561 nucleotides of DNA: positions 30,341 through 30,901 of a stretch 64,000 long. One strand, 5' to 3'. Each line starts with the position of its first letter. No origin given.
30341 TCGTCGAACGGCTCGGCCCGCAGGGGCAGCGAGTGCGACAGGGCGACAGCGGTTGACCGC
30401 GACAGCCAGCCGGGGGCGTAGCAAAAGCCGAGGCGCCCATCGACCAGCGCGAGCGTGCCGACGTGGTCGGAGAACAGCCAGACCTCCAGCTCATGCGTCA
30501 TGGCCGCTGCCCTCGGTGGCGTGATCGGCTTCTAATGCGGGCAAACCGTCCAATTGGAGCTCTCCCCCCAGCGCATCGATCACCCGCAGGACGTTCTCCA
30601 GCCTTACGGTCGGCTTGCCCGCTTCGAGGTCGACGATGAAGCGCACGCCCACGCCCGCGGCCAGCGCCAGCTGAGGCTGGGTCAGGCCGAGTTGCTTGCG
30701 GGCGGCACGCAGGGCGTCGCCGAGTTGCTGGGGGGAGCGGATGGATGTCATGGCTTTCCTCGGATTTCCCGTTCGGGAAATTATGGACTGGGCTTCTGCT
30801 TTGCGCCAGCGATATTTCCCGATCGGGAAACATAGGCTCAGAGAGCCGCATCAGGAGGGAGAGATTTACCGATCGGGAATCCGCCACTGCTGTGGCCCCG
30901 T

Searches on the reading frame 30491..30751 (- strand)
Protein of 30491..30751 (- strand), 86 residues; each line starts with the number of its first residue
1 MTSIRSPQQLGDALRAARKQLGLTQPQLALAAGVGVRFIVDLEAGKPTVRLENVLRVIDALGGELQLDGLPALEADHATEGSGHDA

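Call 6: search_protein_families(library=pfam, proteins=[window:30491-30751:-], max_evalue=0.01)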
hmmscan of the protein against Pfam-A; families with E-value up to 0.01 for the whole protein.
window:30491-30751:- (86 aa): 4 families
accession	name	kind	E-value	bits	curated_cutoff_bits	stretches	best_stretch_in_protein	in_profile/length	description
PF01381.28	HTH_3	-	4.6e-10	39.8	23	1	14-65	1-52/55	Helix-turn-helix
PF13560.12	HTH_31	-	1.6e-08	35.2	27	1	9-62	1-55/64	Helix-turn-helix domain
PF13413.12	HTH_25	-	0.00031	20.9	24.6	1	14-47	2-35/62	Helix-turn-helix domain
PF12844.13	HTH_19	-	0.00058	20.1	30.2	1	11-48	1-38/64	Helix-turn-helix domain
